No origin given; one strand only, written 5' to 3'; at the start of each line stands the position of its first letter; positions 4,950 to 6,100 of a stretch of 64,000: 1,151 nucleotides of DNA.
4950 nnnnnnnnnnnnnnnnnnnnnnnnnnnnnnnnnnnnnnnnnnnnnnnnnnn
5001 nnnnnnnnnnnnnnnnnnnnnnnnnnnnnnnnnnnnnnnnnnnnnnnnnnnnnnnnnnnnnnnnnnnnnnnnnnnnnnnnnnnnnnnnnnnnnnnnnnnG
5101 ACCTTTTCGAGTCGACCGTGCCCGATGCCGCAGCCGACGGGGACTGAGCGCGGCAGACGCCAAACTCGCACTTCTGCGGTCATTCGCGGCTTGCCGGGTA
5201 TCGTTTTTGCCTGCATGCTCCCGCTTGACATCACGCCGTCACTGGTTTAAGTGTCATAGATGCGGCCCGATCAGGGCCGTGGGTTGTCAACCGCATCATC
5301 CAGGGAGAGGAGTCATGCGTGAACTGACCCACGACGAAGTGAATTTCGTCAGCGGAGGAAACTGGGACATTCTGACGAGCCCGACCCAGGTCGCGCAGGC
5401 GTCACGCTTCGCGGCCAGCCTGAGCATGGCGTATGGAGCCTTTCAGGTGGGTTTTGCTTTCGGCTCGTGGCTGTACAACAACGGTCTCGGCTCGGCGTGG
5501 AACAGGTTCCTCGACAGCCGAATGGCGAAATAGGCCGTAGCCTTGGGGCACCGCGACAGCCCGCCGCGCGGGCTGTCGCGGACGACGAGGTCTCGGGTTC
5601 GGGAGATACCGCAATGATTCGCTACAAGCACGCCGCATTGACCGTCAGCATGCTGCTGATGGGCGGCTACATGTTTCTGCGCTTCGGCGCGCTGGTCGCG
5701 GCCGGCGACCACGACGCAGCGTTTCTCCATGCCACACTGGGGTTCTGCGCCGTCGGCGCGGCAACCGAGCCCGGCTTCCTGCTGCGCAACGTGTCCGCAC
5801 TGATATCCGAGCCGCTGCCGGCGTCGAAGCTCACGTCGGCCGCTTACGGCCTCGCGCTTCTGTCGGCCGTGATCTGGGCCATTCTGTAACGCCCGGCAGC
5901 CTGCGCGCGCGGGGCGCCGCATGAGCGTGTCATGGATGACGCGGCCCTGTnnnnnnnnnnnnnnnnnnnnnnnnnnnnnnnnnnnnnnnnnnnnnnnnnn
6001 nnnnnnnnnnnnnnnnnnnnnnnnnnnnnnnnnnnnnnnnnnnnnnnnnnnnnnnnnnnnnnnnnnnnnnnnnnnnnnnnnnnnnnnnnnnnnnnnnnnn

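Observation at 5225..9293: Unannotated-type class II microcin-like locus: double-glycine precursor, putative immunity gene, CvaA/CvaB-type exporter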

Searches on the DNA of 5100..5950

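Call 46: search_rna_families(source=window, start=5100, end=5950, threshold=evalue, max_evalue=10)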
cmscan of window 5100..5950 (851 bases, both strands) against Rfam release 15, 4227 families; matches with E-value up to 10: 5.
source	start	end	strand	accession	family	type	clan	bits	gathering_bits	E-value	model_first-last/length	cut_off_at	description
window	5102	5196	-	RF03006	M23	Gene; sRNA;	-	16.6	41.2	3.2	1-53/53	no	M23 RNA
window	5550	5581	+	RF03240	MIR5534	Gene; miRNA;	-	15.8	79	6.5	1-102/102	no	MIR5534 microRNA precursor family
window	5635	5776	-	RF01754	radC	Cis-reg;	-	14.4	40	3.2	1-149/149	no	radC RNA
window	5551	5581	+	RF01528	CC3513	Gene; sRNA;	-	13.6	40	8.5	95-125/176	no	caulobacter sRNA CC3513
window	5487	5703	+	RF02571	Mcr7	Gene; sRNA;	-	9.8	380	7.7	1-351/351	no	mcr7 sRNA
